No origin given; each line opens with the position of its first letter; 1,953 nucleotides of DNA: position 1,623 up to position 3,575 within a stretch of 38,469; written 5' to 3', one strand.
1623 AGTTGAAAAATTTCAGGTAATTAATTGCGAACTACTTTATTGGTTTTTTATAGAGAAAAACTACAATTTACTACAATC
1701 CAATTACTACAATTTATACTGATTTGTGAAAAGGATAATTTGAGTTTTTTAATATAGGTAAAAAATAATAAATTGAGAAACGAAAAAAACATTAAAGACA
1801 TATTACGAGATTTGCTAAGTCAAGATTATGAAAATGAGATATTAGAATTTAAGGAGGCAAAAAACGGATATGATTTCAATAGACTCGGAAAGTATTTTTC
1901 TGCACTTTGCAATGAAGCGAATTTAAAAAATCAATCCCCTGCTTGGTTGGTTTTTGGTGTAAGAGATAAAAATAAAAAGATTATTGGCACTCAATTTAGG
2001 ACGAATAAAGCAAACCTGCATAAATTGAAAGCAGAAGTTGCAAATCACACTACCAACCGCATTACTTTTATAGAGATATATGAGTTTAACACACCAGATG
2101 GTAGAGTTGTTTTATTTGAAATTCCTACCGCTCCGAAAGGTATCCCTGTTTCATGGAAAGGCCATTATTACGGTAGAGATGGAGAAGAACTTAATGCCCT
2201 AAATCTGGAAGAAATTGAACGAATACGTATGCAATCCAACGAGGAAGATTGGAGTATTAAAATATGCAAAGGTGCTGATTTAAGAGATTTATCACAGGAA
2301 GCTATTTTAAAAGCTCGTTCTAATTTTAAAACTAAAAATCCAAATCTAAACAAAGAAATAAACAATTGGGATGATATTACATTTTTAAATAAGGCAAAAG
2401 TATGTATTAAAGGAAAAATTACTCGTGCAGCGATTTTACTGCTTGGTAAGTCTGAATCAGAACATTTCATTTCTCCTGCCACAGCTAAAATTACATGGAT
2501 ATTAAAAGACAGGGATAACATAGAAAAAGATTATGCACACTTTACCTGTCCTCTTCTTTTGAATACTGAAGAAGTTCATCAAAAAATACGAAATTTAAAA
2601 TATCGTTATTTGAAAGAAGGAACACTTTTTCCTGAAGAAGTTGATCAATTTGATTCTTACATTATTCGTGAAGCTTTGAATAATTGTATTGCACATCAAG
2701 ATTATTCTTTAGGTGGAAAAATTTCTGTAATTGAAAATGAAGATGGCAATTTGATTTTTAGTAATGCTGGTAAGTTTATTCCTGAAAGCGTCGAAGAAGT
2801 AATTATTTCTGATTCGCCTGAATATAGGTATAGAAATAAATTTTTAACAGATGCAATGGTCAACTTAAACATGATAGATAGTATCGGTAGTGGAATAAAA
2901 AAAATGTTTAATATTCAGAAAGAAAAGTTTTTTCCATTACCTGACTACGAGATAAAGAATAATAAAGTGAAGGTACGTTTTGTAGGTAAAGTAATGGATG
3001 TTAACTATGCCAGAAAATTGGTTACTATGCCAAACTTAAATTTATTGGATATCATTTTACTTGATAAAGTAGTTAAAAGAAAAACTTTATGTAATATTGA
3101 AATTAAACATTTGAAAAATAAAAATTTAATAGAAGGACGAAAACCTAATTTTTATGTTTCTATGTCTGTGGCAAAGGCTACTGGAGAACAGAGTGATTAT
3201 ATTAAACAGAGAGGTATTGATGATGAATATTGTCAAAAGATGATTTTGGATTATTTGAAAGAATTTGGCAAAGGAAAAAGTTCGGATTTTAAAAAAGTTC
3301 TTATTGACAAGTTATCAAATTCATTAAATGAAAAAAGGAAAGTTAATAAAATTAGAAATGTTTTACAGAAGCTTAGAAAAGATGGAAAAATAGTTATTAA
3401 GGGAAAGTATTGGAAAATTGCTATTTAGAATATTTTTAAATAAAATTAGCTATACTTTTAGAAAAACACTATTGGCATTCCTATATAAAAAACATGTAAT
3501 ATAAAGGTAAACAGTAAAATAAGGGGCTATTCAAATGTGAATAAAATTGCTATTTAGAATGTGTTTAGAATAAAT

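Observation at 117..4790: Three-gene accessory island built from reused junction/promoter modules (candidate TIR defence cassette array)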

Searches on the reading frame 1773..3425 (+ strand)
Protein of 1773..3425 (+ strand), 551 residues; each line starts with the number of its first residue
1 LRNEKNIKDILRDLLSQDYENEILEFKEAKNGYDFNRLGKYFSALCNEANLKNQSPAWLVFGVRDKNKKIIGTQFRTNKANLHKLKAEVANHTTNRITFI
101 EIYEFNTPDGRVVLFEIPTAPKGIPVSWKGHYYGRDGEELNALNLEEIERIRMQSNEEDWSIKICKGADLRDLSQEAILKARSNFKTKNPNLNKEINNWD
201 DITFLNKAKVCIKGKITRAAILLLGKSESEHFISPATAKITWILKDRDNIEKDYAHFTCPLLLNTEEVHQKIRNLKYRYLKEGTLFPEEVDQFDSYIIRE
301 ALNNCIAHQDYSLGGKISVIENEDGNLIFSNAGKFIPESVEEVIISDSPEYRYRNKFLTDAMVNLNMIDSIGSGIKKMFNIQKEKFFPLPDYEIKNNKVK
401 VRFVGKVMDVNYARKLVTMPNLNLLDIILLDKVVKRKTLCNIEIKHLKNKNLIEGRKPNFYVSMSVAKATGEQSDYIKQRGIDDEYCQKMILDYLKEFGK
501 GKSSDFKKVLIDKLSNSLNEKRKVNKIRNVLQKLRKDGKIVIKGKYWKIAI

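Call 4: search_protein_families(library=pfam, proteins=[window:1773-3425:+], max_evalue=0.01)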
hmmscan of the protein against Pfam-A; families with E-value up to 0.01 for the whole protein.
window:1773-3425:+ (551 aa): 2 families
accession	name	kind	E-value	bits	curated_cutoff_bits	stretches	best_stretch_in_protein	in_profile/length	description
PF04326.19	SLFN_AlbA_2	-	2.3e-15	57.6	25.3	1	20-141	1-115/118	Schlafen, AlbA_2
PF13749.12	HATPase_c_4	-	3.4e-10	40.2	26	1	324-403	10-89/89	Putative ATP-dependent DNA helicase recG C-terminal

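Call 5: search_protein_families(library=padloc, proteins=[window:1773-3425:+], max_evalue=0.01)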
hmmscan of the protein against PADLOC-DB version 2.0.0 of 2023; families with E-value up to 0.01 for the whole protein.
window:1773-3425:+ (551 aa): 2 families
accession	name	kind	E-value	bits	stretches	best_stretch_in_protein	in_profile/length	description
PDLC02402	Aga_SIR2-PNTD1-PNTD2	-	1.8e-06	24.4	1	215-381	370-538/876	Class I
PDLC02418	Aga_SIR2-Kinase-PNTD1-PNTD2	-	0.0041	13.3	1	286-382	313-417/756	Class I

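Call 19: find_homologous_proteins(query=window:1773-3425:+)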
Query window:1773-3425:+ (551 aa): 8000 proteins with E <= 0.001 among 8000 candidates; the best 120 are listed.
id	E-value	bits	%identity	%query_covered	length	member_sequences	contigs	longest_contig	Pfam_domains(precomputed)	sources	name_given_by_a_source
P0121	0.0e+0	1221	100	99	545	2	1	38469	PF13749.13,PF04326.20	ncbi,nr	ncbi:MAG: putative DNA binding domain-containing protein [Bacteroidales bacterium]|nr:putative DNA b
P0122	0.0e+0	1024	82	100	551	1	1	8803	PF13749.13,PF04326.20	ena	-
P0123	4.7e-274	928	72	100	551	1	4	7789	PF13749.13,PF04326.20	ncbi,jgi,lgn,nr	ncbi:MAG: putative DNA binding domain-containing protein [Patescibacteria group bacterium]|jgi:ATP-d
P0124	1.2e-273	927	73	100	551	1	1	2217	PF04326.20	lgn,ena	-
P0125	3.1e-271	919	72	100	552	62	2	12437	PF13749.13,PF04326.20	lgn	-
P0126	8.0e-270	914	72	100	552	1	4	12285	PF13749.13,PF04326.20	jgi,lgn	jgi:ATP-dependent DNA helicase RecG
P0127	1.0e-263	894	70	99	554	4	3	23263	PF13749.13,PF04326.20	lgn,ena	-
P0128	1.9e-263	893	70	99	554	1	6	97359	PF13749.13,PF04326.20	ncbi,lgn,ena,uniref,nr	ncbi:MAG: putative DNA binding domain-containing protein [Algoriphagus sp.]|uniref:RNA-binding domai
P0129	8.6e-263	891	70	99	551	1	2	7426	PF13749.13,PF04326.20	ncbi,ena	-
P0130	1.3e-262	890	69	100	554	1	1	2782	PF13749.13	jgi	jgi:ATP-dependent DNA helicase RecG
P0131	4.2e-261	885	69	100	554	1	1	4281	PF13749.13,PF04326.20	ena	-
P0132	1.1e-260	884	70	99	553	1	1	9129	PF13749.13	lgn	-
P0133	3.5e-260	882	69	100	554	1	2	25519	PF13749.13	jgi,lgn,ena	-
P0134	4.3e-260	882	68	100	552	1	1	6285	PF13749.13,PF04326.20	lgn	-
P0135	2.3e-259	880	68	100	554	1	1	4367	PF13749.13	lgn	-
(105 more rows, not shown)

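Call 20: find_encoding_contigs(protein=P0122, flank=10000, max_places=4)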
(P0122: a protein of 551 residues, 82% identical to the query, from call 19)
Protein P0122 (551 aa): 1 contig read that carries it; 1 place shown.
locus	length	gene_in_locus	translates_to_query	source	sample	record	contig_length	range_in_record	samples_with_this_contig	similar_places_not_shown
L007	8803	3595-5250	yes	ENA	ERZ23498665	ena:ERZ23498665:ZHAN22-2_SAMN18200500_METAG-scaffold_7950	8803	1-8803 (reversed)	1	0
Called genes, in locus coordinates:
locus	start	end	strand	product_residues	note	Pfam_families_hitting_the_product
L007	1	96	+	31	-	?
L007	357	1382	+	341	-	PF12161:HsdM_N, PF02384:N6_Mtase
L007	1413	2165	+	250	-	PF02384:N6_Mtase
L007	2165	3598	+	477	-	PF01420:Methylase_S (weak)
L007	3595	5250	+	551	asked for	PF04326:SLFN_AlbA_2, PF13749:HATPase_c_4 (weak)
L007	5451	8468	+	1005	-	PF04313:HSDR_N, PF00270:DEAD, PF04851:ResIII, PF18766:SWI2_SNF2, PF22679:T1R_D3-like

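Call 21: find_encoding_contigs(protein=P0125, flank=10000, max_places=4)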
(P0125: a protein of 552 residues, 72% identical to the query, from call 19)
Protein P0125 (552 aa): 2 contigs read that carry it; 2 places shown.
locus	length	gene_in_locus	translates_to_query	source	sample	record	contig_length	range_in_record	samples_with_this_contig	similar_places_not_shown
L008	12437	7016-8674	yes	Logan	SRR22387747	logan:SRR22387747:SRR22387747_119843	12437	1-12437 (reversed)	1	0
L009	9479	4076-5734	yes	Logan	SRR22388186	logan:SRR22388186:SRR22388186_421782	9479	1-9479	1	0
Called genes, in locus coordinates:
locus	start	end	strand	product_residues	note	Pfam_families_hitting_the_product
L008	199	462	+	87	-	-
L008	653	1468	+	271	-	-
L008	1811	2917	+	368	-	PF13481:AAA_25, PF06745:ATPase (weak)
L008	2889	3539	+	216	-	PF01541:GIY-YIG, PF07453:NUMOD1 (faint)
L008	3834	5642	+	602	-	PF12161:HsdM_N, PF02384:N6_Mtase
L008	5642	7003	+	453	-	PF01420:Methylase_S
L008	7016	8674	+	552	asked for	PF04326:SLFN_AlbA_2, PF13749:HATPase_c_4 (weak)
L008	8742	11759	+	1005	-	PF04313:HSDR_N, PF00270:DEAD, PF04851:ResIII, PF18766:SWI2_SNF2, PF22679:T1R_D3-like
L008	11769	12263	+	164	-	-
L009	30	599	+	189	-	PF07453:NUMOD1 (faint)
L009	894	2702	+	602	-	PF12161:HsdM_N, PF02384:N6_Mtase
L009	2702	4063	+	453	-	PF01420:Methylase_S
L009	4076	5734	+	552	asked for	PF04326:SLFN_AlbA_2, PF13749:HATPase_c_4 (weak)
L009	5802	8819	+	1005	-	PF04313:HSDR_N, PF00270:DEAD, PF04851:ResIII, PF18766:SWI2_SNF2, PF22679:T1R_D3-like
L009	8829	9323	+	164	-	-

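Call 22: find_encoding_contigs(protein=P0128, flank=8000, max_places=6)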
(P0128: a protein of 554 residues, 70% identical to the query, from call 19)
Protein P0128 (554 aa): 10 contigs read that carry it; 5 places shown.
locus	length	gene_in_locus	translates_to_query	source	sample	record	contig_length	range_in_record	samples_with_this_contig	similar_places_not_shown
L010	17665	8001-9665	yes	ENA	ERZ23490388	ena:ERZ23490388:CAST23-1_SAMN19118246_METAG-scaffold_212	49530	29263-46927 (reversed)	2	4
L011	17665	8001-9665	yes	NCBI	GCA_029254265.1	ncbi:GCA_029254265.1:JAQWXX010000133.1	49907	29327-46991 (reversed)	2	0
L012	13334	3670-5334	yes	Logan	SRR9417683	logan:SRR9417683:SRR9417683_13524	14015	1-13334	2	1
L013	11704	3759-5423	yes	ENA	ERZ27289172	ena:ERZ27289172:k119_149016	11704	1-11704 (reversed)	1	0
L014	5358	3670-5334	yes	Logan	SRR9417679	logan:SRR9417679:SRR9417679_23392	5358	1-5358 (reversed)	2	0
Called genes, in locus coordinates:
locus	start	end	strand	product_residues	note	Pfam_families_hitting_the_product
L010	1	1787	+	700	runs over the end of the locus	PF13476:AAA_23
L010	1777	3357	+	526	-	PF08870:DndE, PF01935:DUF87 (faint), PF12846:AAA_10 (faint), PF13401:AAA_22 (faint)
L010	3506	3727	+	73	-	PF13612:DDE_Tnp_1_3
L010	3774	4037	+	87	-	-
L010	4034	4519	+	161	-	-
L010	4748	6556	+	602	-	PF12161:HsdM_N, PF02384:N6_Mtase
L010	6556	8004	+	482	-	PF01420:Methylase_S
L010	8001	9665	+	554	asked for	PF04326:SLFN_AlbA_2, PF13749:HATPase_c_4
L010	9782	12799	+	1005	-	PF04313:HSDR_N, PF04851:ResIII, PF00270:DEAD, PF18766:SWI2_SNF2, PF22679:T1R_D3-like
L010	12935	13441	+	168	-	-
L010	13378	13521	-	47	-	-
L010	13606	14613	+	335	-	-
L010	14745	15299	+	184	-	-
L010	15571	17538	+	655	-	-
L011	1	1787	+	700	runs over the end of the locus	PF13476:AAA_23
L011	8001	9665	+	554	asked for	PF04326:SLFN_AlbA_2, PF13749:HATPase_c_4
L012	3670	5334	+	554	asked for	PF04326:SLFN_AlbA_2, PF13749:HATPase_c_4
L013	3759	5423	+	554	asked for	PF04326:SLFN_AlbA_2, PF13749:HATPase_c_4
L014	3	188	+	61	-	?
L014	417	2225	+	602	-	PF12161:HsdM_N, PF02384:N6_Mtase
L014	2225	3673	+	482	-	PF01420:Methylase_S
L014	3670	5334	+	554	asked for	PF04326:SLFN_AlbA_2, PF13749:HATPase_c_4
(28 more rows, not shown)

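Call 56: search_solved_structures(query=window:1773-3425:+, max_evalue=0.01)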
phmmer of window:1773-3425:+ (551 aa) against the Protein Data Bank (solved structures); distinct sequences matched with E-value up to 0.01: 0.

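Call 75: search_protein_families(library=ncbifam, proteins=[window:1773-3425:+], max_evalue=0.001)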
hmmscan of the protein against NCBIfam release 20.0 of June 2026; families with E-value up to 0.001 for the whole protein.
window:1773-3425:+ (551 aa): 0 families
